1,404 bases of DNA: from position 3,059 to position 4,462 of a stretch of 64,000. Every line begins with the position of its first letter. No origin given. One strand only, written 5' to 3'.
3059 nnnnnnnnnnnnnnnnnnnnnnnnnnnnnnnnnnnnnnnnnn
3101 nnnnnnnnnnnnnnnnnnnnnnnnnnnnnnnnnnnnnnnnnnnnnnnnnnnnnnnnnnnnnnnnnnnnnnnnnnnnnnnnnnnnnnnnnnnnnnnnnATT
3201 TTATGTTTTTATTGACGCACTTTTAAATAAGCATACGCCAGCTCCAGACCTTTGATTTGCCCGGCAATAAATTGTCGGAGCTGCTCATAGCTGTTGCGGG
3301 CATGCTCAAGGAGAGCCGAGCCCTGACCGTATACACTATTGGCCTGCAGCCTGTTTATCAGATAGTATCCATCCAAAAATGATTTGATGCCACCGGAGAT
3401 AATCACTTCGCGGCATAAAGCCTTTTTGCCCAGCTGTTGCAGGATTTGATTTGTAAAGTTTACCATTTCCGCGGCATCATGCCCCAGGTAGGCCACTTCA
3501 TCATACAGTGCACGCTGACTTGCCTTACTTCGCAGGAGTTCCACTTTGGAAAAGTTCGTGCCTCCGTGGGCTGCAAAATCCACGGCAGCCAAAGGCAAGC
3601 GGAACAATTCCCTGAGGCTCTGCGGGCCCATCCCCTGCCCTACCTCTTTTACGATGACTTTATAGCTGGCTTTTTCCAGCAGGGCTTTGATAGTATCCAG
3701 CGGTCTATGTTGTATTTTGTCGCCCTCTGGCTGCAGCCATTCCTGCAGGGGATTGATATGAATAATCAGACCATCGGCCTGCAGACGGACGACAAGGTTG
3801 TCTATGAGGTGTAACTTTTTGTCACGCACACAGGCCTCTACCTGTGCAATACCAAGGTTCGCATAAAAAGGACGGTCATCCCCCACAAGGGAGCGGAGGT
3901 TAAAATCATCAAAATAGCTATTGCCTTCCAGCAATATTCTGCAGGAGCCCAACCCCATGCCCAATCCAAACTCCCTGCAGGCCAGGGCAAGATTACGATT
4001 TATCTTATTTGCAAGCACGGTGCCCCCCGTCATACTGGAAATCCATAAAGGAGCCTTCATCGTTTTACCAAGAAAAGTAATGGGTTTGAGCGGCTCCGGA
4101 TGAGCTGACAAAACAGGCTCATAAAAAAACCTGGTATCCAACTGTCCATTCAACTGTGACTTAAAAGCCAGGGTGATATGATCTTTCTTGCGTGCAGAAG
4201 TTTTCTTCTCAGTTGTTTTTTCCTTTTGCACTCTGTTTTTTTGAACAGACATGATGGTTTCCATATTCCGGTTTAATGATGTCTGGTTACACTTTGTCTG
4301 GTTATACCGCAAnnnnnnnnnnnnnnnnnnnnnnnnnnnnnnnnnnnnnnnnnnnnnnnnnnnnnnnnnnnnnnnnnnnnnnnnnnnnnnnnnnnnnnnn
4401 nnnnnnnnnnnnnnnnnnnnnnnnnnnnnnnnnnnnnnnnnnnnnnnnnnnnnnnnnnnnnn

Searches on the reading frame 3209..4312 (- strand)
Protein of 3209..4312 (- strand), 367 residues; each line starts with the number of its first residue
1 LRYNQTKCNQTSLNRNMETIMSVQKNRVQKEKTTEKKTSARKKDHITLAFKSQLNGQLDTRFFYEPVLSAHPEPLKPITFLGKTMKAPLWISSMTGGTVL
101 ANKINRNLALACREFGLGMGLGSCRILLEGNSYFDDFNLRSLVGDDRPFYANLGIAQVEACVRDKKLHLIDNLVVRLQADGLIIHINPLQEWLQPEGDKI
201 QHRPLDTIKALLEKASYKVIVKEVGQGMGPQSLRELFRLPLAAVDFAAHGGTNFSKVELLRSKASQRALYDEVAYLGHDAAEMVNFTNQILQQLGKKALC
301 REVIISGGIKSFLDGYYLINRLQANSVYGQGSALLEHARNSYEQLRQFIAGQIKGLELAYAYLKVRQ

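Call 6: search_protein_families(library=pfam, proteins=[window:3209-4312:-])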
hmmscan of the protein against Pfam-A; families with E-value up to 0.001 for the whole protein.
window:3209-4312:- (367 aa): 1 family
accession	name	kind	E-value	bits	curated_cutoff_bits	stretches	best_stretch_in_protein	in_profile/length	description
PF01070.24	FMN_dh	-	0.00089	18.8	24.9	0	62-123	34-95/350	FMN-dependent dehydrogenase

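Call 17: search_protein_families(library=ncbifam, proteins=[window:3209-4312:-])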
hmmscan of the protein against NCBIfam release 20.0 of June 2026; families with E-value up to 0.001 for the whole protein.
window:3209-4312:- (367 aa): 1 family
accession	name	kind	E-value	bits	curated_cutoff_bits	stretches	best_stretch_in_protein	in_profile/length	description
TIGR02151.1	IPP_isom_2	equivalog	2e-55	188.1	281.3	1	41-360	2-318/338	type 2 isopentenyl-diphosphate Delta-isomerase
